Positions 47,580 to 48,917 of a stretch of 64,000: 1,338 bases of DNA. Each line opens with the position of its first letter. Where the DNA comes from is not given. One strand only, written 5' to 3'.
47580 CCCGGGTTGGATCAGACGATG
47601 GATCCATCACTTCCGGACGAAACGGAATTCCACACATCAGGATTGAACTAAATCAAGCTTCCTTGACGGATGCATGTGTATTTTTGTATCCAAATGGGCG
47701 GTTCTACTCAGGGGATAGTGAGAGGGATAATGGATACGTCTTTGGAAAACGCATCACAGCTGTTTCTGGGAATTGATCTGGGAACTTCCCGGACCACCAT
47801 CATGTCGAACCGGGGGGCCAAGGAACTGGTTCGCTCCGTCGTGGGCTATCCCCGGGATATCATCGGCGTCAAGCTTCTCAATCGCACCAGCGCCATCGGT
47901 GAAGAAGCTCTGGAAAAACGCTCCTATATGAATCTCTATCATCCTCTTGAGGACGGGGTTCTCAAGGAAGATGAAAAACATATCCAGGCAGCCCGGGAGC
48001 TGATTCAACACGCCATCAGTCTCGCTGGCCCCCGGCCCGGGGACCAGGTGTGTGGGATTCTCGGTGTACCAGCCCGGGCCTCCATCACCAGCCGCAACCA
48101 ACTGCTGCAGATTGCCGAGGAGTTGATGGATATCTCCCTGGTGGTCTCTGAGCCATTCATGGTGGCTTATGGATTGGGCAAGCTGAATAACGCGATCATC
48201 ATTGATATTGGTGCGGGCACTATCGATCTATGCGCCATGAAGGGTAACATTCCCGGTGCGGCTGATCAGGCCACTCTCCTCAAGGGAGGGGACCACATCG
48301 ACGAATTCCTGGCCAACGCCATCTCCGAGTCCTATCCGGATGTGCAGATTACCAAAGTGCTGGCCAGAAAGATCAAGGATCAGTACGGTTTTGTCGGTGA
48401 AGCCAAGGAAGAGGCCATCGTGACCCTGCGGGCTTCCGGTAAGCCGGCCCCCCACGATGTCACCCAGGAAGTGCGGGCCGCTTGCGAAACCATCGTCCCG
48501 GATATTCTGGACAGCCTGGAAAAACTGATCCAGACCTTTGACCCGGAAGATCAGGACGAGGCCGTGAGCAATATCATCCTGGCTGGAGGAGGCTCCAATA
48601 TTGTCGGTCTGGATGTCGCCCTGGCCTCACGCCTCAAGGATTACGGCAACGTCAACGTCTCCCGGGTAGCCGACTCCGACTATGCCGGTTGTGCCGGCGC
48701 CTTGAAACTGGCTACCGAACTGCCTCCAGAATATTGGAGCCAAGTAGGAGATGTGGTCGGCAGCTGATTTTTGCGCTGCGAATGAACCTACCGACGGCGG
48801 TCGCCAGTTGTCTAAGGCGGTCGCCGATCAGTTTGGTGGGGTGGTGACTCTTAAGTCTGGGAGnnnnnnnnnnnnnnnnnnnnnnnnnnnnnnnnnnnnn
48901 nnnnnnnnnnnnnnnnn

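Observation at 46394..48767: Stand-alone mms6/mamD-like, mmsF/mamF-like and mamK module in a housekeeping context (candidate satellite magnetosome 'islet')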

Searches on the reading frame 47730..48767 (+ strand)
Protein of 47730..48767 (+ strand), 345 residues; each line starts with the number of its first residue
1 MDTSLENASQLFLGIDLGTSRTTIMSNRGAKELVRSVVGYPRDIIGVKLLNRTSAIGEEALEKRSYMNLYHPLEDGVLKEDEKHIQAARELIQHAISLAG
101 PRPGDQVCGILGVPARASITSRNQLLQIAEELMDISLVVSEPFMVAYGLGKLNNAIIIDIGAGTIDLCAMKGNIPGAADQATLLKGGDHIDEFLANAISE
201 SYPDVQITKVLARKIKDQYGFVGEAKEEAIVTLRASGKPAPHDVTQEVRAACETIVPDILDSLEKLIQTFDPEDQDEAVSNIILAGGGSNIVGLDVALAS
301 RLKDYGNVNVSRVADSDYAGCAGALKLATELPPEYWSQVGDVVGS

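Call 3: search_protein_families(library=pfam, proteins=[window:47730-48767:+], max_evalue=0.1)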
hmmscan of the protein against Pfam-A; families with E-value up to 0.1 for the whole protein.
window:47730-48767:+ (345 aa): 10 families
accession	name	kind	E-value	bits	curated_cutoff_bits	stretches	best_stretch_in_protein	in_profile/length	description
PF06723.19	MreB_Mbl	-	5.1e-20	72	27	1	12-324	3-315/327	MreB/Mbl protein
PF00022.25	Actin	-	2.3e-08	33.5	27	1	31-216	27-209/410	Actin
PF14450.12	FtsA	-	2.1e-06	28.5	31.8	1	157-302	2-103/127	Cell division protein FtsA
PF25229.1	Salactin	-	6.2e-06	25.9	27.1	1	14-331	5-334/335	Salactin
PF21522.3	MreB-like_C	-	7e-06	27.1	27.8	1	157-293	1-118/123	Archaeal actin homologue MreB-like, C-terminal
PF25216.1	Volactin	-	8.9e-06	25.8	35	1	51-325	56-318/321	Volactin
PF11104.14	PilM_2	-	0.00062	19.2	27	1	211-303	215-299/340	Type IV pilus assembly protein PilM;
PF22128.2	Alp7A_like_C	-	0.0015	18.8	22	1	155-303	2-138/156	Alp7A C-terminal domain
PF19575.5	HTH_58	-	0.039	14.3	23.8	1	194-238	15-59/62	Helix-turn-helix domain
PF21523.3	ParM_N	-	0.075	13.5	27.4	0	151-177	3-29/159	Plasmid segregation protein ParM, C-terminal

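Call 4: search_protein_families(library=ncbifam, proteins=[window:47730-48767:+], max_evalue=0.1)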
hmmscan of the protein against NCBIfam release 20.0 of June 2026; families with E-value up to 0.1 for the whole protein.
window:47730-48767:+ (345 aa): 14 families
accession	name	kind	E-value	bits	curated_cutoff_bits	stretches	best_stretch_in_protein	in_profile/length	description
NF040964.1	MamK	subfamily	1.1e-152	507.8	400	1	11-343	1-334/335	MamK family actin-like protein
NF053558.1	BeeR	equivalog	7.1e-63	212.7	530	1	11-337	1-346/349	BeeR family actin-like protein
NF010539.0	PRK13927.1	subfamily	1.3e-17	63.7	293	1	13-302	9-304/339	rod shape-determining protein MreB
TIGR00904.1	mreB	subfamily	2.2e-12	46.7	365.75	1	13-301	5-303/334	MreB/Mrl family cell shape determining protein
NF010540.1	PRK13929.1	exception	7.4e-10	38.4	515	1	13-303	7-303/334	rod-share determining protein MreBH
NF053533.1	salactin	equivalog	2.7e-09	36.6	400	1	13-330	4-334/335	actin-like salactin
NF011660.0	PRK15080.1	equivalog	1e-07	31.4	182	1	133-209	122-195/277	ethanolamine utilization protein EutJ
TIGR01174.1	ftsA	equivalog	1.4e-06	27.6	175.85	1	156-300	199-335/371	cell division protein FtsA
TIGR01175.1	pilM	subfamily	1.3e-05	24.3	133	1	210-302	243-306/348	type IV pilus assembly protein PilM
TIGR02529.1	EutJ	subfamily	6.1e-05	22.6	152.1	1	132-205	88-158/239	ethanolamine utilization protein EutJ family protein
NF010498.0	PRK13917.1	equivalog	0.001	18.4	417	1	155-292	187-305/344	plasmid segregation protein ParM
TIGR01991.1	HscA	equivalog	0.0012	17.4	708.55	1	140-291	165-326/600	Fe-S protein assembly chaperone HscA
TIGR03739.1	PRTRC_D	hypoth_equivalog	0.002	17.1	214.8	1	153-293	167-288/320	PRTRC system protein D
NF001413.0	PRK00290.1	equivalog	0.056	11.8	648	0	134-202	162-236/625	molecular chaperone DnaK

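Call 5: find_homologous_proteins(query=window:47730-48767:+, max_evalue=1e-20)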
Query window:47730-48767:+ (345 aa): 895 proteins with E <= 1e-20 among 7723 candidates; the best 120 are listed.
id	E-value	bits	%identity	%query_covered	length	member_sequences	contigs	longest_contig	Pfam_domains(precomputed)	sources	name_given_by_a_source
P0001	1.2e-220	749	100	100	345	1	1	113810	PF25216.1,PF06723.20,PF25229.2,PF14450.13,PF21522.4,PF00022.26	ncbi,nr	ncbi:MAG: rod shape-determining protein [Magnetococcales bacterium]|nr:rod shape-determining protein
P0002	2.1e-175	601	81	99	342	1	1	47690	PF06723.20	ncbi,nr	ncbi:MAG: rod shape-determining protein [Magnetococcales bacterium]|nr:rod shape-determining protein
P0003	7.4e-161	553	71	100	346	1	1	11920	PF25216.1,PF06723.20,PF25229.2,PF14450.13,PF00022.26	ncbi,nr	ncbi:MAG: rod shape-determining protein [Magnetococcales bacterium]|nr:rod shape-determining protein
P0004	8.8e-161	553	70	100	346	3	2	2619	PF25216.1,PF06723.20,PF21522.4,PF00022.26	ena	-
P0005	1.1e-158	546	72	100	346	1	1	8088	PF25216.1,PF06723.20,PF14450.13,PF21522.4,PF00022.26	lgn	-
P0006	1.7e-158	545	69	100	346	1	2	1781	PF25216.1,PF06723.20,PF00022.26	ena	-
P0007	3.6e-158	544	70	100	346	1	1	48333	PF06723.20,PF14450.13,PF00022.26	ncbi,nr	ncbi:MAG: rod shape-determining protein [Magnetococcales bacterium]|nr:rod shape-determining protein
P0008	3.9e-158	544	72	97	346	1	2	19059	PF25216.1,PF06723.20,PF25229.2,PF14450.13,PF21522.4,PF00022.26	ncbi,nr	ncbi:MAG: rod shape-determining protein [Magnetococcales bacterium]|nr:rod shape-determining protein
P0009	2.7e-157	541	68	100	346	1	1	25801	PF06723.20,PF14450.13,PF21522.4,PF00022.26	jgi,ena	jgi:rod shape-determining protein MreB and related proteins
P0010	3.4e-157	541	71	97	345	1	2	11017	PF06723.20,PF14450.13,PF21522.4,PF00022.26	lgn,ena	-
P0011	3.8e-157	541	71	100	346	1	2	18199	PF06723.20,PF14450.13,PF00022.26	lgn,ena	-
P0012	2.2e-156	538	69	100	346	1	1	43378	PF06723.20,PF14450.13,PF00022.26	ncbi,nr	ncbi:MAG: rod shape-determining protein [Magnetococcales bacterium]|nr:rod shape-determining protein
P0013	3.7e-156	538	71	99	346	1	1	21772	PF25216.1,PF06723.20,PF25229.2,PF14450.13,PF21522.4,PF00022.26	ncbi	-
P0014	1.1e-155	536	68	100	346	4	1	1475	PF06723.20,PF14450.13,PF21522.4,PF00022.26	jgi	jgi:rod shape-determining protein MreB and related proteins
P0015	1.8e-155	535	68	100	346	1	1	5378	PF25216.1,PF06723.20,PF14450.13,PF00022.26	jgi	jgi:rod shape-determining protein MreB and related proteins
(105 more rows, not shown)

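Call 7: find_encoding_contigs(protein=P0001, flank=10000, max_places=4)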
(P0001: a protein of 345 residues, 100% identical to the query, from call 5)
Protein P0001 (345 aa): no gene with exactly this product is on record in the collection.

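Call 8: find_encoding_contigs(protein=P0002, flank=10000, max_places=4)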
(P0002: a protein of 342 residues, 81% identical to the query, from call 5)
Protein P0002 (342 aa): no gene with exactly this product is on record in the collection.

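Call 10: find_related_loci(query=A1, collection=genome_contigs, flank=10000)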
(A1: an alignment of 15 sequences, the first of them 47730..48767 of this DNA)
Query A1 (345 aa) in genome_contigs; peptide patterns used: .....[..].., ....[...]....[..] (x = any residue, [..] = any of these).
204 stretches matched a pattern; 185 encode a relative of the query (tblastn E <= 1e-3); the best 80 are kept; 80 distinct loci.
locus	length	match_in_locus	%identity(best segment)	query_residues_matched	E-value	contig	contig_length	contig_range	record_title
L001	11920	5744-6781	71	1-345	1e-169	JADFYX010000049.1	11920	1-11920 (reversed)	MAG: Magnetococcales bacterium isolate nGRbin4 nGR_bin4_NODE_49_length_11920_cov_4.115427, whole genome shotgun sequence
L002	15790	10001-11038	71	1-345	2e-169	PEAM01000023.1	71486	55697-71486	MAG: Magnetococcales bacterium isolate ER1bin7 scaffold75, whole genome shotgun sequence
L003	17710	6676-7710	68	1-344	3e-166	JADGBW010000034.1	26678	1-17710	MAG: Magnetococcales bacterium isolate nwagbin5 nwag_bin5_NODE_118_length_26678_cov_9.694888, whole genome shotgun seque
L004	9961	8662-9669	72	11-345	1e-165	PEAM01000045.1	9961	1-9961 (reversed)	MAG: Magnetococcales bacterium isolate ER1bin7 scaffold838, whole genome shotgun sequence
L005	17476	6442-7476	69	1-344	2e-165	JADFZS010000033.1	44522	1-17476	MAG: Magnetococcales bacterium isolate nJSWbin1 nJSW_bin1_NODE_33_length_44522_cov_4.820272, whole genome shotgun sequen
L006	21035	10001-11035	69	1-344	6e-165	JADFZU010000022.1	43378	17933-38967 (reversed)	MAG: Magnetococcales bacterium isolate nJSWbin3 nJSW_bin3_NODE_22_length_43378_cov_3.784052, whole genome shotgun sequen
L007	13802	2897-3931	68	1-344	6e-161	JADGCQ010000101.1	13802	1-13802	MAG: Magnetococcales bacterium isolate nWRX3bin6 nWRX3_bin6_NODE_101_length_13802_cov_185.991635, whole genome shotgun s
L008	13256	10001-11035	68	1-344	5e-161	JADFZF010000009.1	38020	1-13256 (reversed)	MAG: Magnetococcales bacterium isolate nHA5abin3 nHA5a_bin3_NODE_9_length_38020_cov_7.141686, whole genome shotgun seque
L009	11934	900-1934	67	1-344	2e-160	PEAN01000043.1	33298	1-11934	MAG: Magnetococcales bacterium DCbin4 scaffold152, whole genome shotgun sequence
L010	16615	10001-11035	68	1-344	3e-160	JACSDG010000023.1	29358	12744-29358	MAG: Magnetococcales bacterium isolate C5_bin.1 scaffold_37, whole genome shotgun sequence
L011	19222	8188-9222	67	1-344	8e-160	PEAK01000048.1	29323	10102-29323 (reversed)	MAG: Magnetococcales bacterium isolate HA3dbin1 scaffold75, whole genome shotgun sequence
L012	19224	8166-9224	65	4-343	1e-154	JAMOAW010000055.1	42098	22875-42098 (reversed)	MAG: Magnetococcus sp. DMHC-6 scaffold_836, whole genome shotgun sequence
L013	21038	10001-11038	65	1-345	2e-154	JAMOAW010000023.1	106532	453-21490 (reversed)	MAG: Magnetococcus sp. DMHC-6 scaffold_317, whole genome shotgun sequence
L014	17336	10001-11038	65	1-345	3e-154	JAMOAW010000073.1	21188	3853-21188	MAG: Magnetococcus sp. DMHC-6 scaffold_1382, whole genome shotgun sequence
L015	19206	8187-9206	66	6-344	5e-154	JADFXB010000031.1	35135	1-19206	MAG: Magnetococcales bacterium isolate nDH2bin6 nDH2_bin6_NODE_31_length_35135_cov_13.943216, whole genome shotgun seque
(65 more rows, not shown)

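Call 13: search_protein_families(library=pfam, proteins=[L002:1972-5169:+, L002:5166-6425:+, L002:6431-7438:+, L002:8161-9945:+, L002:11198-11530:+, L002:11590-11973:+, L002:14500-15621:+, L006:2892-3776:-, L009:2418-4562:+, L009:4567-5946:+], max_evalue=0.01)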
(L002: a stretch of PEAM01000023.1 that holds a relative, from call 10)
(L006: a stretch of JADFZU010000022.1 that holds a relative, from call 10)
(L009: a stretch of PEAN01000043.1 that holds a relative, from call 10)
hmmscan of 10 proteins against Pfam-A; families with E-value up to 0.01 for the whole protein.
L002:1972-5169:+ (1065 aa): 0 families

L002:5166-6425:+ (419 aa): 0 families

L002:6431-7438:+ (335 aa): 3 families
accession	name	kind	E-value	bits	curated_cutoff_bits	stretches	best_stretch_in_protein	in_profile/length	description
PF13424.12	TPR_12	-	7.7e-08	32.9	30.1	1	75-143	7-75/77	Tetratricopeptide repeat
PF24885.1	TPR_NPHP3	-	7.7e-08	32.5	100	1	76-152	146-222/239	Nephrocystin-3 TPR domain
PF13374.12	TPR_10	-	5.8e-05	23.4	27.5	0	70-104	1-35/42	Tetratricopeptide repeat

L002:8161-9945:+ (594 aa): 0 families

L002:11198-11530:+ (110 aa): 0 families

L002:11590-11973:+ (127 aa): 0 families

L002:14500-15621:+ (373 aa): 0 families

L006:2892-3776:- (294 aa): 1 family
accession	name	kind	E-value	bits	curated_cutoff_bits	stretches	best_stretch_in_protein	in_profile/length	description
PF08238.18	Sel1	-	2.4e-28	98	30.7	3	177-211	1-35/36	Sel1 repeat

L009:2418-4562:+ (714 aa): 7 families
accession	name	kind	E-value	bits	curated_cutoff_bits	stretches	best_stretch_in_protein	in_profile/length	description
PF02421.24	FeoB_N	-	2.2e-54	183.6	27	1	12-165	2-155/156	Ferrous iron transport protein B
PF07670.19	Gate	-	1.3e-42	144.9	29.6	2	362-457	2-104/104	Nucleoside recognition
PF01926.29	MMR_HSR1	-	9.5e-21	74.5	21.9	1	12-123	1-112/113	50S ribosome-binding GTPase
PF17910.6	FeoB_Cyto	-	5e-19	68.9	23.4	1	184-275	1-89/90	FeoB cytosolic helical domain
PF07664.17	FeoB_C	-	2.9e-15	56.2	26.6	1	466-518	1-54/54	Ferrous iron transport protein B C terminus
PF00009.33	GTP_EFTU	-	7.2e-05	22.9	26.5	0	10-168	3-184/188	Elongation factor Tu GTP binding domain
PF09439.16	SRPRB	-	0.00034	20.5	25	1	12-77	5-66/178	Signal recognition particle receptor beta subunit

L009:4567-5946:+ (459 aa): 1 family
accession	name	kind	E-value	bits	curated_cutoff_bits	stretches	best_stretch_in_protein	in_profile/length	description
PF01235.23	Na_Ala_symp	-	4.4e-87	293.4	24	1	70-443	5-368/392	Sodium:alanine symporter family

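Call 14: search_protein_families(library=ncbifam, proteins=[L002:1972-5169:+, L002:5166-6425:+, L002:6431-7438:+, L002:8161-9945:+, L002:11198-11530:+, L002:11590-11973:+, L002:14500-15621:+, L006:2892-3776:-, L009:2418-4562:+, L009:4567-5946:+], max_evalue=0.01)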
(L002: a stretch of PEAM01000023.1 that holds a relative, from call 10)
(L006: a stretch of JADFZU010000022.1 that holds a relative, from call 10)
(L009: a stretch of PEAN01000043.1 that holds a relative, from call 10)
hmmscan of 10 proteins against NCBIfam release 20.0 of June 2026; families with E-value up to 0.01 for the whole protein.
L002:1972-5169:+ (1065 aa): 2 families
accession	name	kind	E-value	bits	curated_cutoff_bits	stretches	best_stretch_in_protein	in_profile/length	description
NF033914.0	antiphage_ZorA_1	subfamily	2.5e-25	88.8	190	1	36-226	20-212/619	anti-phage ZorAB system protein ZorA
NF033915.0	antiphage_ZorA_2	subfamily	5.1e-15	55.4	100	1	20-401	12-376/383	anti-phage ZorAB system protein ZorA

L002:5166-6425:+ (419 aa): 4 families
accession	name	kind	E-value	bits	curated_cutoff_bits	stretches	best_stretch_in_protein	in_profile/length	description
NF005444.0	PRK07033.1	equivalog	4.2e-05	22.7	520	1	321-413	332-423/438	DotU family type VI secretion system protein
TIGR03350.1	type_VI_ompA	equivalog_domain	0.0014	18.5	139.8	1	323-409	50-135/137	type VI secretion system protein TssL, long form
NF006508.0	PRK08944.1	subfamily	0.0018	17.6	259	1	336-415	211-291/304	MotB family protein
NF006285.1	PRK08457.1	equivalog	0.0021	17.9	250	0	336-415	157-234/253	flagellar motor protein MotB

L002:6431-7438:+ (335 aa): 0 families

L002:8161-9945:+ (594 aa): 0 families

L002:11198-11530:+ (110 aa): 1 family
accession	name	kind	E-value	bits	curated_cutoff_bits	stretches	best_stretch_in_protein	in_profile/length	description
NF040987.1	MamJ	equivalog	0.001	18.8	100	1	30-74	340-384/413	magnetosome protein MamJ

L002:11590-11973:+ (127 aa): 1 family
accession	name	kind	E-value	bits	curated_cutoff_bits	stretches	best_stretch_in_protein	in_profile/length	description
NF040916.1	MamD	equivalog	0.00018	20.8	100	1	28-123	199-300/318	magnetosome protein MamD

L002:14500-15621:+ (373 aa): 2 families
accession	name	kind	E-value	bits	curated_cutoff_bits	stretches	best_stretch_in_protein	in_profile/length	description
NF040916.1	MamD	equivalog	2.4e-74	250.4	100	1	10-365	3-309/318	magnetosome protein MamD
NF040917.1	Mms6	equivalog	6.3e-13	49.3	200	1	240-369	31-150/155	magnetic particle specific iron-binding protein Mms6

L006:2892-3776:- (294 aa): 4 families
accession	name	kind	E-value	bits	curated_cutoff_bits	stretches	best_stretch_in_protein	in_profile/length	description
NF033786.1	phenyl_MerG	equivalog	1.5e-16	61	350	1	90-215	60-184/217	phenylmercury resistance protein MerG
NF038194.1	AlgK_TPR_lipo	equivalog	3.6e-08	32.5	700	2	49-123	287-361/448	alginate biosynthesis TPR repeat lipoprotein AlgK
NF047621.1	FlgprotMotXVib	equivalog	5e-06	26.1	330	0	53-133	101-182/211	flagellar protein MotX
NF045484.1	TransRegExoR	equivalog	2.2e-05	23.8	450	0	84-124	150-190/267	exopolysaccharide production regulator ExoR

L009:2418-4562:+ (714 aa): 21 families
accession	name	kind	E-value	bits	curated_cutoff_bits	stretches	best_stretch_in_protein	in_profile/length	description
TIGR00437.1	feoB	equivalog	3.8e-160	534.5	315.65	1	17-682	1-594/594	ferrous iron transport protein B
NF007105.0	PRK09554.1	equivalog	2.2e-132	442.8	683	3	9-547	2-536/772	Fe(2+) transporter permease subunit FeoB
TIGR03594.1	GTPase_EngA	equivalog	2.2e-16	59.9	306.7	1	12-170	2-160/432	ribosome biogenesis GTPase Der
NF003661.0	PRK05291.1-3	equivalog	5.5e-10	39.2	380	1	10-170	216-370/448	tRNA uridine-5-carboxymethylaminomethyl(34) synthesis GTPase MnmE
TIGR00231.1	small_GTP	domain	1.4e-09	37.9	42.5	1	12-132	5-127/164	GTP-binding protein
NF000908.1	PRK00089.1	equivalog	3.8e-09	36.2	237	1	10-169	3-166/291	GTPase Era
NF007071.0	PRK09518.1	equivalog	6.3e-09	34.9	953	1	7-170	268-431/706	bifunctional cytidylate kinase/GTPase Der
TIGR02729.1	Obg_CgtA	equivalog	1.1e-08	34.4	280.25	1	12-169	159-327/329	Obg family GTPase CgtA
NF008956.1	PRK12299.1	equivalog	2.1e-08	33.5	300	1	12-169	160-324/327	GTPase ObgE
NF002828.0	PRK03003.1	equivalog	3.6e-08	32.4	631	1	8-169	38-199/477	ribosome biogenesis GTPase Der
TIGR00450.1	mnmE_trmE_thdF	equivalog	7.3e-08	31.9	252.6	1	9-131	208-332/446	tRNA uridine-5-carboxymethylaminomethyl(34) synthesis GTPase MnmE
TIGR00436.1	era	equivalog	1.2e-07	31.4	116.25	1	12-166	2-159/270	GTPase Era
NF007171.0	PRK09602.1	subfamily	1.8e-07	30.4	387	1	11-45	3-37/397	YchF-related putative GTPase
TIGR03596.1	GTPase_YlqF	equivalog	4.2e-07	29.6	208.2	1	7-69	115-175/276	ribosome biogenesis GTPase YlqF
TIGR03918.1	GTP_HydF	equivalog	1.3e-06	27.5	325.55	1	9-170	6-167/392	[FeFe] hydrogenase H-cluster maturation GTPase HydF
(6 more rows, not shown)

L009:4567-5946:+ (459 aa): 1 family
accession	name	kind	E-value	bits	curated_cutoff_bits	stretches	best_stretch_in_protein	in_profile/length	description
TIGR00835.1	agcS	subfamily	4.6e-92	309.1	272.65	1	30-441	1-411/424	amino acid carrier protein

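Call 64: search_solved_structures(query=window:47730-48767:+, max_evalue=1e-10, show_alignments=1)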
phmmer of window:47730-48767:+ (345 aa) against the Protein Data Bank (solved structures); distinct sequences matched with E-value up to 1e-10: 4.
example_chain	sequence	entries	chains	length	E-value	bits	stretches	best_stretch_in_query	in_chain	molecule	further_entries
5ljw_A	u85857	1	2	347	9.6e-117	393.1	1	9-345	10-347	Actin-like ATPase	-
5jyg_A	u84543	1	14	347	9.1e-116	389.9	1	9-345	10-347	Actin-like ATPase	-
5ljv_A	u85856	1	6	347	1.3e-115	389.5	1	9-345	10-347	Actin-like ATPase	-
8r2n_A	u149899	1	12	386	4e-43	151.2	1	11-336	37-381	Actin/actin family protein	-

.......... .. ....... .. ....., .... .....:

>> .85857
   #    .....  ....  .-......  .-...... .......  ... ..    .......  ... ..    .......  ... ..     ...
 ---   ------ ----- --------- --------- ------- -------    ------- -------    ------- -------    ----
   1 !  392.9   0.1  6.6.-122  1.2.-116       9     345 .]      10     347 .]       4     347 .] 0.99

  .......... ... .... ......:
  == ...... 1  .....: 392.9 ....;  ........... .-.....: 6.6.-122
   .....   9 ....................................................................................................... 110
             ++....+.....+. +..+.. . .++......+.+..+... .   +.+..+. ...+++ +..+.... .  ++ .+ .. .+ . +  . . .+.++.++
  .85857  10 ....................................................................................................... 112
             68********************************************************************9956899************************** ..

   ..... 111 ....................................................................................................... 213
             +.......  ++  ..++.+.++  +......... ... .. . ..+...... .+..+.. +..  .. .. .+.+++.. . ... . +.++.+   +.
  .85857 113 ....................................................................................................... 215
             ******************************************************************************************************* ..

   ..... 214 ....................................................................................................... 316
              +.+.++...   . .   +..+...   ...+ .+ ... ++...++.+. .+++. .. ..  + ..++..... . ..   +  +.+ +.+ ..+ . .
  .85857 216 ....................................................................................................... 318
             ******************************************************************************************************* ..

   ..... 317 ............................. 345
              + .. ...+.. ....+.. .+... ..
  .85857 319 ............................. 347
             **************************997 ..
